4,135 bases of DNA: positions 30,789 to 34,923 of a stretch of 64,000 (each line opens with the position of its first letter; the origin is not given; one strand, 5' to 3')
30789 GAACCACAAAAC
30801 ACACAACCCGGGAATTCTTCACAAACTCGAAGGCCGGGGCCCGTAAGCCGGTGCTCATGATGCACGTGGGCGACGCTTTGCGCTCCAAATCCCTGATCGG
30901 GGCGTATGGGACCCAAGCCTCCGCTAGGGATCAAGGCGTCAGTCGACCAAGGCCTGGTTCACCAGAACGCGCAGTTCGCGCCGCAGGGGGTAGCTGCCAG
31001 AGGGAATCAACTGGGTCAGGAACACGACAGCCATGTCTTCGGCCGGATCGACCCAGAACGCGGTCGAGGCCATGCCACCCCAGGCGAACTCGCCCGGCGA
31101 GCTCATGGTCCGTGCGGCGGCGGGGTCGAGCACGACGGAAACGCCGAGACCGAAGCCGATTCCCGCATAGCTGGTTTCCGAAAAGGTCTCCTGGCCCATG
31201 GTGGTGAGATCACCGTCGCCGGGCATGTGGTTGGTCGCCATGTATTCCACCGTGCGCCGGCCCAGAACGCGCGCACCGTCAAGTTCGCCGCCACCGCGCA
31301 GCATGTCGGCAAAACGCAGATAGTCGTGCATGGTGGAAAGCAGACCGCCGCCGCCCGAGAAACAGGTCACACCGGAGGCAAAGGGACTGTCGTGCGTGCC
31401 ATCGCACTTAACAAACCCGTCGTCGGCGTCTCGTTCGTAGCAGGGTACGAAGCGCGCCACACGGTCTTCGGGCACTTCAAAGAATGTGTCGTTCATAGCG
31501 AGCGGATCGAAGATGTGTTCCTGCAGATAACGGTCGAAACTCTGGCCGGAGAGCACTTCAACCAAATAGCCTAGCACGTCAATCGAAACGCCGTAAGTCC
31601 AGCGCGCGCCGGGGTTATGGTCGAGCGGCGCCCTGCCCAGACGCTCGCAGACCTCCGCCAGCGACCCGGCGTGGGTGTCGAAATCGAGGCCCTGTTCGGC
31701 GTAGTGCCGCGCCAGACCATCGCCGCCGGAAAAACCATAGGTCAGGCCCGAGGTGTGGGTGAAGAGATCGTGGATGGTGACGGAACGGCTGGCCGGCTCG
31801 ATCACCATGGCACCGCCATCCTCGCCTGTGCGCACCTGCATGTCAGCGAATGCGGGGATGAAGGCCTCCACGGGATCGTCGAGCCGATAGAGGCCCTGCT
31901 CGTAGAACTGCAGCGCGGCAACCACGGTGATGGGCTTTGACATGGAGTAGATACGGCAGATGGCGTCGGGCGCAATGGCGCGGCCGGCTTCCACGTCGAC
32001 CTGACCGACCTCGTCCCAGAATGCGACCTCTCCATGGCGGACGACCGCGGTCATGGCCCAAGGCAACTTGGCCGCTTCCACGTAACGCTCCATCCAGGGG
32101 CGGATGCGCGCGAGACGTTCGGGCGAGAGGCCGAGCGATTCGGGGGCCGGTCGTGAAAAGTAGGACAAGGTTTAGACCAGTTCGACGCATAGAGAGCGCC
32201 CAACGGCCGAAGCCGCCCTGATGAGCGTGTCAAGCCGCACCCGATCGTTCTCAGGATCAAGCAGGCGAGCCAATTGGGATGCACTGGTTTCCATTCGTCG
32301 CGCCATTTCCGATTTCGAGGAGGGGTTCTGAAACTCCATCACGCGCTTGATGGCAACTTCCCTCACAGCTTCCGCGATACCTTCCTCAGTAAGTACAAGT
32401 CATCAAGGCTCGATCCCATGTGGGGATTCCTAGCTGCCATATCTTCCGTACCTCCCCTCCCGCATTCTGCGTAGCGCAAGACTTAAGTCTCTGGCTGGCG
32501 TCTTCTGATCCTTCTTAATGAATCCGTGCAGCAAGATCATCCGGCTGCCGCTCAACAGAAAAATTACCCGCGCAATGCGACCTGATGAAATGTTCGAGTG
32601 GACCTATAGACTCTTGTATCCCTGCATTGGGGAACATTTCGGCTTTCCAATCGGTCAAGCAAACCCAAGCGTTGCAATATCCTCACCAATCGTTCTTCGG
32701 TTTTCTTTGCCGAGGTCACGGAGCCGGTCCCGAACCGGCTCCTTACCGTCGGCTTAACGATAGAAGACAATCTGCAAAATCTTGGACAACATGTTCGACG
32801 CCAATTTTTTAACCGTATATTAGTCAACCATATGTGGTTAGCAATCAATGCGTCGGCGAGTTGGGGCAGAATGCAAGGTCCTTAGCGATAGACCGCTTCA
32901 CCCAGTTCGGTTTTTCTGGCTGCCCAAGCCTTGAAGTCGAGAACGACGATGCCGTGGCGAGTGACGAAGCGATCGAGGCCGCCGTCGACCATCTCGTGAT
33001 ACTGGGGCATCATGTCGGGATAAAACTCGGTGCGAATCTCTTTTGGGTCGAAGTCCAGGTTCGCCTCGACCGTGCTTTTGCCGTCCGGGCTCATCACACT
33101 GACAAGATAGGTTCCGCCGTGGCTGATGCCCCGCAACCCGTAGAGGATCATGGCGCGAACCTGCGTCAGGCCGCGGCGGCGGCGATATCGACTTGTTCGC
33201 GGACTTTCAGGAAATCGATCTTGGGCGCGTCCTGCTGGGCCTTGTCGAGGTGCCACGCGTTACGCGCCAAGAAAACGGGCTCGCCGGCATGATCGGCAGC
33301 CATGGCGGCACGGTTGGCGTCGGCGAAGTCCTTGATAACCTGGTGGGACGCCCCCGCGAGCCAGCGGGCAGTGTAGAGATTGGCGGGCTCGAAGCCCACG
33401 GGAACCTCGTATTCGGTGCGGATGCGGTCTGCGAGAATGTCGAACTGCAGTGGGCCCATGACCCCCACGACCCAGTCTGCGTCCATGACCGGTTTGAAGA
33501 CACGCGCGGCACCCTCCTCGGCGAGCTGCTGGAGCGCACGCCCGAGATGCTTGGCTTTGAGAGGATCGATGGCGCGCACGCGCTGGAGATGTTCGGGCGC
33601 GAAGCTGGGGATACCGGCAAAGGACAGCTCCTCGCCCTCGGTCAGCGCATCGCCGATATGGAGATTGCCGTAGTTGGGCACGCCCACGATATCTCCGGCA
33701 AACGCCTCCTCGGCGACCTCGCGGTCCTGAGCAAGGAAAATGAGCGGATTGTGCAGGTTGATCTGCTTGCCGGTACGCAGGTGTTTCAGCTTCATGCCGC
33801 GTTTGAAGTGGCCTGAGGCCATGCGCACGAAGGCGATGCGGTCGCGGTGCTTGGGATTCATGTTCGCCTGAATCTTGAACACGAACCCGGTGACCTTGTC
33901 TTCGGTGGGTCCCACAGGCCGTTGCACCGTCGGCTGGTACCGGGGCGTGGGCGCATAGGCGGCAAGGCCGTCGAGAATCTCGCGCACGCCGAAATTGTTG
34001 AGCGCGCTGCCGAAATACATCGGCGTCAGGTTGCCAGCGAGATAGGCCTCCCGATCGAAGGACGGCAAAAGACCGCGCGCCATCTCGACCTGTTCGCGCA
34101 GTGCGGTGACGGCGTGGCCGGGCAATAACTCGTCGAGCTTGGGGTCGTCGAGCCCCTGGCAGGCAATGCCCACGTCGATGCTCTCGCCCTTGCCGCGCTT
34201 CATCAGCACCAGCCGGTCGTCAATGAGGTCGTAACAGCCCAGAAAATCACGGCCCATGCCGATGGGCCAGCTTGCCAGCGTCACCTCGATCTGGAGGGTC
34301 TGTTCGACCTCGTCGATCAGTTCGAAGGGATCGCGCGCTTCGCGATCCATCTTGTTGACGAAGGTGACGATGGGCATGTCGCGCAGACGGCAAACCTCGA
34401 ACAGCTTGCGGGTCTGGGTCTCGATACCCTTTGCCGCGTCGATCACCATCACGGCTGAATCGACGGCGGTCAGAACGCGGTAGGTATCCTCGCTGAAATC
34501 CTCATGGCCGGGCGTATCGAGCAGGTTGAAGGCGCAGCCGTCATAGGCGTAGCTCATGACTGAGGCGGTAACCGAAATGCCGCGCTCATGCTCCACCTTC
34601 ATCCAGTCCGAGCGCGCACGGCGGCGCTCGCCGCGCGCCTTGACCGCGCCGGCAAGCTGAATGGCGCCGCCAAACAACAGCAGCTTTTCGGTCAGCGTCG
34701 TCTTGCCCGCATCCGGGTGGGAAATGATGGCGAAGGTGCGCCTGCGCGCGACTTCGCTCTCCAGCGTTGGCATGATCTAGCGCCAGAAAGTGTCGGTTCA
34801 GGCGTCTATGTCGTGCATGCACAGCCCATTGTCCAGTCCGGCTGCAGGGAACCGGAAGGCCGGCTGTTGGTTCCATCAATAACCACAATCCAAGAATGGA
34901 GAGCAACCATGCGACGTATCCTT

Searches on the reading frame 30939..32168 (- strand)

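Call 51: search_protein_families(library=pfam, proteins=[window:30939-32168:-], max_evalue=0.001)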
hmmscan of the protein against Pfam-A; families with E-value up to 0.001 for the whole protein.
window:30939-32168:- (409 aa): 1 family
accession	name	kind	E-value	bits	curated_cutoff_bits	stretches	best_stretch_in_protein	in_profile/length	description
PF00144.29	Beta-lactamase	-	1.1e-58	199.4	27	1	25-401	4-325/329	Beta-lactamase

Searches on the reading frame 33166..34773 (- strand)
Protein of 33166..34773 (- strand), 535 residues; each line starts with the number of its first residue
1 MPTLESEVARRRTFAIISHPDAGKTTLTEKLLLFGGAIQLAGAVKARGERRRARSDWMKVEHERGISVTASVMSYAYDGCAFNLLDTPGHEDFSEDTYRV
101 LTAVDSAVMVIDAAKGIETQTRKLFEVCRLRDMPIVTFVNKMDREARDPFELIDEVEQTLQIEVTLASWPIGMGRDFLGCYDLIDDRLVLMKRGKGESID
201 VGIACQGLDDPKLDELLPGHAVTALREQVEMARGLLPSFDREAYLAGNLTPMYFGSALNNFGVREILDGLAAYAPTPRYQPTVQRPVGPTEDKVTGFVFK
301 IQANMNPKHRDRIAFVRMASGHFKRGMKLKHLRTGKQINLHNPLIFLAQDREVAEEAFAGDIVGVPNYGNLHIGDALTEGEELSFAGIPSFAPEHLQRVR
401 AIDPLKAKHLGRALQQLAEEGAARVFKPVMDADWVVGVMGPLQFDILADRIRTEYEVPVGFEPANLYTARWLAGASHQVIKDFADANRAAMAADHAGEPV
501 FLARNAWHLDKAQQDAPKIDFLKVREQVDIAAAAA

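Call 51: search_protein_families(library=pfam, proteins=[window:33166-34773:-], max_evalue=0.001)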
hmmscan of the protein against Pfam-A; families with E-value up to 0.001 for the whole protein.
window:33166-34773:- (535 aa): 5 families
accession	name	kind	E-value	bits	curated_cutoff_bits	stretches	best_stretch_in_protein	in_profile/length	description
PF00009.33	GTP_EFTU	-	1.7e-51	174.9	26.5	1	10-275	2-187/188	Elongation factor Tu GTP binding domain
PF16658.11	RF3_C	-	1.2e-40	138.8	40.1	1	385-512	1-131/132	Class II release factor RF3, C-terminal domain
PF22042.2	EF-G_D2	-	3.9e-23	81.8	27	1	293-379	1-83/84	Elongation factor G domain 2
PF03144.31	GTP_EFTU_D2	-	1.4e-08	35.4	30.3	1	312-378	2-73/73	Elongation factor Tu domain 2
PF01926.29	MMR_HSR1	-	3.8e-06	27.4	21.9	1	14-141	2-113/113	50S ribosome-binding GTPase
